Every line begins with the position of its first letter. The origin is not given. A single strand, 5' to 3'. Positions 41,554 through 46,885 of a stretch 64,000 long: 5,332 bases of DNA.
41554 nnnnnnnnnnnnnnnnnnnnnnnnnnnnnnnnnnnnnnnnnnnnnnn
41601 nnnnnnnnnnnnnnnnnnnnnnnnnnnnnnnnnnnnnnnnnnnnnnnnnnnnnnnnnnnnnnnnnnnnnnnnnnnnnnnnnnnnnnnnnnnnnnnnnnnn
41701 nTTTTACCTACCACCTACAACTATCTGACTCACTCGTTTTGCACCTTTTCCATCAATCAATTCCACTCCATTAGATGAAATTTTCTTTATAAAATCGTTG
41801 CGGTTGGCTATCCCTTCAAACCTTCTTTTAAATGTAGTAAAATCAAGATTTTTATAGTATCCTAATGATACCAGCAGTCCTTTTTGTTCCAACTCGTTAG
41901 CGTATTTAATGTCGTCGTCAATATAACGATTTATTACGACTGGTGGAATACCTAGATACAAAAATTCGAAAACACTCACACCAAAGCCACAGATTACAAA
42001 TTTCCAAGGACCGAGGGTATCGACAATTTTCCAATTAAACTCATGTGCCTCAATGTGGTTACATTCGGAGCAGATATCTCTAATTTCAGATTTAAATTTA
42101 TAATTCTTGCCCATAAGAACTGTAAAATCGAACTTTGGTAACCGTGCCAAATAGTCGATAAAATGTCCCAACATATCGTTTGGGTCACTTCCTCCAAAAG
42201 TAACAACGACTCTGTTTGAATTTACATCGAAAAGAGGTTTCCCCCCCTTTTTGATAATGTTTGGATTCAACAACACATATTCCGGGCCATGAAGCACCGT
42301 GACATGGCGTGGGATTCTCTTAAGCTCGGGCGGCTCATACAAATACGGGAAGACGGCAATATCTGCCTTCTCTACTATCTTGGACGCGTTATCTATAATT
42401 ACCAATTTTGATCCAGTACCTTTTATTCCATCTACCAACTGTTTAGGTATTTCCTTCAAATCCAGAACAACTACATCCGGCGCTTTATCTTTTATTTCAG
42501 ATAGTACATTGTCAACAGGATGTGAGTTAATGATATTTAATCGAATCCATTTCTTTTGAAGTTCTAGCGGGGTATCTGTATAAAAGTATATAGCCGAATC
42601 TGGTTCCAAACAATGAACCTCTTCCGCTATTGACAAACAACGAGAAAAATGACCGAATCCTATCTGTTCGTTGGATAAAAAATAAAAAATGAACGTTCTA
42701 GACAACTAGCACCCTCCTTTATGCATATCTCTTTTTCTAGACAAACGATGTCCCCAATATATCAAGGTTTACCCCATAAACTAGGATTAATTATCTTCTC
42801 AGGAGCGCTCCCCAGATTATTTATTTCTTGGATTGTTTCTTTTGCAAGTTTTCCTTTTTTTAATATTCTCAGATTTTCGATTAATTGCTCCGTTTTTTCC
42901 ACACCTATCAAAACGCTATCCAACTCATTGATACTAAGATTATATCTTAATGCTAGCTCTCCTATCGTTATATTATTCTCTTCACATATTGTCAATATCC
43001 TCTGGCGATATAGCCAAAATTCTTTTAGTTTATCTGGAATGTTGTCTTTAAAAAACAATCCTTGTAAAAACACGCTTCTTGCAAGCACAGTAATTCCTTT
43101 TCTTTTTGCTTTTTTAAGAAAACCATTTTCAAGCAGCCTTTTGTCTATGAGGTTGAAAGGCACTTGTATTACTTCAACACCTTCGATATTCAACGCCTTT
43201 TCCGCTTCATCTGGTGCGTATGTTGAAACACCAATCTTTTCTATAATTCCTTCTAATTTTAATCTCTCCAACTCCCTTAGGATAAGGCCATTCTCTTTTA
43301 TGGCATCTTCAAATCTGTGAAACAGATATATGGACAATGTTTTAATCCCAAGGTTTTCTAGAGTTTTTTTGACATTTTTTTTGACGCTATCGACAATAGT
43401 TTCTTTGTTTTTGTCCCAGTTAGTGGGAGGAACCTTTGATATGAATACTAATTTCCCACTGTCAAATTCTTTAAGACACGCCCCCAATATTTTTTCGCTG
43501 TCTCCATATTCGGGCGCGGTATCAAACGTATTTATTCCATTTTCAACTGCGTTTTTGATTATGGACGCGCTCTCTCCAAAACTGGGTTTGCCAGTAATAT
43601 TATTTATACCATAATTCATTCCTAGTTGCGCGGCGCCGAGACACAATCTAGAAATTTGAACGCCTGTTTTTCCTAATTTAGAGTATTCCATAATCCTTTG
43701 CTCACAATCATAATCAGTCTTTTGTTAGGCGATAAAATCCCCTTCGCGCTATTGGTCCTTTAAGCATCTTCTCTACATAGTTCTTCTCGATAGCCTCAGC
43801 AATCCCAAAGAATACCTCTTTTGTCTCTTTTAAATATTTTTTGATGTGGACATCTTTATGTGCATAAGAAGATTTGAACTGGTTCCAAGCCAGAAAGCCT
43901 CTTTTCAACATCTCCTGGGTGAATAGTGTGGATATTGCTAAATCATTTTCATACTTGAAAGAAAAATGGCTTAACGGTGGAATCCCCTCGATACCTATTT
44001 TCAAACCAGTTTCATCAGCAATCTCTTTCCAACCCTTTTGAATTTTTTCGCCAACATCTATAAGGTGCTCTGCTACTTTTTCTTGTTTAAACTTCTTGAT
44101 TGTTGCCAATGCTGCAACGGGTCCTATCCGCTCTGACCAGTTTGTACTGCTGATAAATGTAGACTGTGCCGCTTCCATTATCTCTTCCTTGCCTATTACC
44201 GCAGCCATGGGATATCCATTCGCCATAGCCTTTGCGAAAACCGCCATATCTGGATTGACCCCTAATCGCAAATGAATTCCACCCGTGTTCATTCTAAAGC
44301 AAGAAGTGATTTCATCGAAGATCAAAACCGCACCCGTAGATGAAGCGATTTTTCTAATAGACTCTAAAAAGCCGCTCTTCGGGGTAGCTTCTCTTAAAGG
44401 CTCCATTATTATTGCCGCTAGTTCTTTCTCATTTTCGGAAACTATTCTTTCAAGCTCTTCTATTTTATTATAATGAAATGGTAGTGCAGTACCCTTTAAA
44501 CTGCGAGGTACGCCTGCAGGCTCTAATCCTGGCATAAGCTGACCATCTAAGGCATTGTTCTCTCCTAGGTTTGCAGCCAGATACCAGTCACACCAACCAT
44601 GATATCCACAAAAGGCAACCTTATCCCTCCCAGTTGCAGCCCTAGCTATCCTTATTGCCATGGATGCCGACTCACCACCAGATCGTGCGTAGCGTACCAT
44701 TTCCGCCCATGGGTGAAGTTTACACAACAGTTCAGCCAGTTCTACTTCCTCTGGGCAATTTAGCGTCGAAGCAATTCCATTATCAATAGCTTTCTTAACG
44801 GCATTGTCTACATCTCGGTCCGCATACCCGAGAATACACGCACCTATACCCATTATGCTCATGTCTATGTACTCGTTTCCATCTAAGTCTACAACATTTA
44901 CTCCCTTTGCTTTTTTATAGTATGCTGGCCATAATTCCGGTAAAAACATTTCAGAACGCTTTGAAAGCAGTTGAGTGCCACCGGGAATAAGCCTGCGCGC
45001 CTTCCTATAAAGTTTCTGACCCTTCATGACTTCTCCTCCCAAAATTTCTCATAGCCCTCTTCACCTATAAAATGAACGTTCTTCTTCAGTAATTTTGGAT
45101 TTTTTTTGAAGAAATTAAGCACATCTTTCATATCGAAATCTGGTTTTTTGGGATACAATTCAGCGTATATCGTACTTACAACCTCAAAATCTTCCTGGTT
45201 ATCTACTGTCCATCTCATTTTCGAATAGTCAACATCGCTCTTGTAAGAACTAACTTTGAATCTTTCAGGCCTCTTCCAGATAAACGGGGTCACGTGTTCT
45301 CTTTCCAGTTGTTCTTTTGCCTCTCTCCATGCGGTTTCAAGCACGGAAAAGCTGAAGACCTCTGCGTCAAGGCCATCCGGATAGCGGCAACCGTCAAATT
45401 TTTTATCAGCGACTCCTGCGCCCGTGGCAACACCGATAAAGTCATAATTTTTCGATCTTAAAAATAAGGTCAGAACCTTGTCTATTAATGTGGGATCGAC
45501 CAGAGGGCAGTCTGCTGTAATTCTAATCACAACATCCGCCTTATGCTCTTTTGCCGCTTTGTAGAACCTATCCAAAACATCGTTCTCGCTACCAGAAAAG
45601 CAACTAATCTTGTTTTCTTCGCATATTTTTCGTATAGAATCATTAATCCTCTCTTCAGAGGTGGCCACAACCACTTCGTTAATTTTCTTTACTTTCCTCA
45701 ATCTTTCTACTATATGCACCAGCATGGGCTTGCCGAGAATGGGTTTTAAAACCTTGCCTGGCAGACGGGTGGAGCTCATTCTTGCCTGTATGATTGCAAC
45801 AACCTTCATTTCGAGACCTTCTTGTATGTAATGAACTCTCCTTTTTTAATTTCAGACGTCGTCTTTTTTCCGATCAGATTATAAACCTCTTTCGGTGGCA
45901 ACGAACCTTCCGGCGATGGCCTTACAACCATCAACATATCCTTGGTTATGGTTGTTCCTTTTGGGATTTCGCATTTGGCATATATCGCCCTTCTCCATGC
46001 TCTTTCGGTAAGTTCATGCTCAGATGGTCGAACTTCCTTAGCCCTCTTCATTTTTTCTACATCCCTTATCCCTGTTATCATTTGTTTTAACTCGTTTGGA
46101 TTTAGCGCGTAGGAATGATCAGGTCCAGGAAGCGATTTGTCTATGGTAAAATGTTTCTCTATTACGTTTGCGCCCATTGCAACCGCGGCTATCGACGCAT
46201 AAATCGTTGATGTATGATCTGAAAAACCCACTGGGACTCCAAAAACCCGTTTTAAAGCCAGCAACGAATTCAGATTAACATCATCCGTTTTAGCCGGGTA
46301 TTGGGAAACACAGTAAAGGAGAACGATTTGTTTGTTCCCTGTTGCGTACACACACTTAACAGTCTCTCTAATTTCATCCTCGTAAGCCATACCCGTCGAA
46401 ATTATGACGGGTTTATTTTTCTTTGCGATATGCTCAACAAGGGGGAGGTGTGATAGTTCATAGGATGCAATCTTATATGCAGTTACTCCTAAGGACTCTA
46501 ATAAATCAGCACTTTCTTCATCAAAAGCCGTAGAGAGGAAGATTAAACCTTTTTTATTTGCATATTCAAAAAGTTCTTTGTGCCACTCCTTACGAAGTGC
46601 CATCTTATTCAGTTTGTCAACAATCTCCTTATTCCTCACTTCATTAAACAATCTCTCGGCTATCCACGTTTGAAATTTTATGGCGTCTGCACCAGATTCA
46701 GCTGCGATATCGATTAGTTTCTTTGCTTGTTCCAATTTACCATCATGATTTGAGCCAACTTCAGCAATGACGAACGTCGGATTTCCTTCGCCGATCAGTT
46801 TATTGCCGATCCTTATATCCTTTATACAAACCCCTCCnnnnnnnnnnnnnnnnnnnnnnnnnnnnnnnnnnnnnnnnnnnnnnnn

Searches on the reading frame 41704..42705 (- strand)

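Call 42: search_protein_families(library=pfam, proteins=[window:41704-42705:-], max_evalue=0.00001)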
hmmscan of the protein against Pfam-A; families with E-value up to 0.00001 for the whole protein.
window:41704-42705:- (333 aa): 0 families

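Call 74: search_protein_families(library=pfam, proteins=[window:41704-42705:-], max_evalue=0.1)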
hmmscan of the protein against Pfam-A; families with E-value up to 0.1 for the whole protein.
window:41704-42705:- (333 aa): 1 family
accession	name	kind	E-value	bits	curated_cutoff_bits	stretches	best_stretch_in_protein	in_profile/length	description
PF02875.26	Mur_ligase_C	-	0.033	15.5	28.4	0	159-216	33-92/127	Mur ligase, glutamate ligase domain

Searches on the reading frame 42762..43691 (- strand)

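Call 42: search_protein_families(library=pfam, proteins=[window:42762-43691:-], max_evalue=0.00001)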
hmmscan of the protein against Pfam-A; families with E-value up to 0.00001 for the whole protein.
window:42762-43691:- (309 aa): 1 family
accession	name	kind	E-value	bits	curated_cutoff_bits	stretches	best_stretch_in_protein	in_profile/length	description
PF00248.27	Aldo_ket_red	-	5.1e-43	147.6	24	1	15-293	1-289/291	Aldo/keto reductase family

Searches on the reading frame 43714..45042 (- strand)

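Call 42: search_protein_families(library=pfam, proteins=[window:43714-45042:-], max_evalue=0.00001)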
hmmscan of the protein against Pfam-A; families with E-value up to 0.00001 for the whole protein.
window:43714-45042:- (442 aa): 1 family
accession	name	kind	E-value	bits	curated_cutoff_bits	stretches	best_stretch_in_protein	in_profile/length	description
PF00202.27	Aminotran_3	-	1.3e-42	146.4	30.5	1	40-344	11-332/403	Aminotransferase class-III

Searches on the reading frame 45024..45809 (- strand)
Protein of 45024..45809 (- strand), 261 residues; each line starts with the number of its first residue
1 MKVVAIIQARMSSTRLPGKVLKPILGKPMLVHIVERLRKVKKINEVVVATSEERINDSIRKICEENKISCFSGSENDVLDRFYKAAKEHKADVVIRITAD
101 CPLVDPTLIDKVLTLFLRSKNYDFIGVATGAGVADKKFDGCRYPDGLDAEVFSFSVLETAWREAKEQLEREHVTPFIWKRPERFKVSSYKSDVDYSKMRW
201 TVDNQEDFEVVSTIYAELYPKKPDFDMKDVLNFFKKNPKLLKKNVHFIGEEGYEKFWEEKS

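Call 43: search_protein_families(library=pfam, proteins=[window:45024-45809:-], max_evalue=0.00001)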
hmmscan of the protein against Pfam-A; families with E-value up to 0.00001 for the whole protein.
window:45024-45809:- (261 aa): 2 families
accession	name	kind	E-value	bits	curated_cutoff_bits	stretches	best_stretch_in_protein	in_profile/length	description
PF02348.25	CTP_transf_3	-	4.1e-43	148.1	22.6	1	4-201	1-185/217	Cytidylyltransferase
PF12804.13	NTP_transf_3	-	4.5e-09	37.1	27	1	18-120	15-115/160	MobA-like NTP transferase domain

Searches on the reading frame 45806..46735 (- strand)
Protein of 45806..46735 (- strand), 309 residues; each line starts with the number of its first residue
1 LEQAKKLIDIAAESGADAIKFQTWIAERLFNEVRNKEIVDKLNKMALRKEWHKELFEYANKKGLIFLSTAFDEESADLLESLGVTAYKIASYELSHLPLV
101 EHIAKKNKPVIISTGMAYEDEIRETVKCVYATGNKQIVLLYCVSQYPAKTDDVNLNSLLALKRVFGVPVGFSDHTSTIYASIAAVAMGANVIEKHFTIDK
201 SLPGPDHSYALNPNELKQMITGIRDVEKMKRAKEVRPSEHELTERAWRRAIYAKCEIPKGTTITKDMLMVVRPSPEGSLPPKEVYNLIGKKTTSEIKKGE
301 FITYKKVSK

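Call 43: search_protein_families(library=pfam, proteins=[window:45806-46735:-], max_evalue=0.00001)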
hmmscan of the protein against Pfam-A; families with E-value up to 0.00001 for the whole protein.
window:45806-46735:- (309 aa): 2 families
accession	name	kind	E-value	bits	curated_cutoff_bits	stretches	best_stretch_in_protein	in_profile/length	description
PF03102.20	NeuB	-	4.4e-86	288.7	22.1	1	7-230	1-236/241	NeuB family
PF08666.17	SAF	-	9.7e-08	32.9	21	1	249-307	2-62/63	SAF domain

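Call 71: search_protein_families(library=ncbifam, proteins=[window:45806-46735:-], max_evalue=1e-10)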
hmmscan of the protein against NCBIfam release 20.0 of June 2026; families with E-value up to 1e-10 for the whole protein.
window:45806-46735:- (309 aa): 2 families
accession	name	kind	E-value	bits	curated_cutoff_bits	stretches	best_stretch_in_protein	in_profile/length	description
TIGR03569.1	NeuB_NnaB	equivalog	8.5e-96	320.8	399.65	1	2-302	16-329/329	N-acetylneuraminate synthase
TIGR03586.1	PseI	equivalog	4.9e-89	298.8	340.25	1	1-300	16-325/327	pseudaminic acid synthase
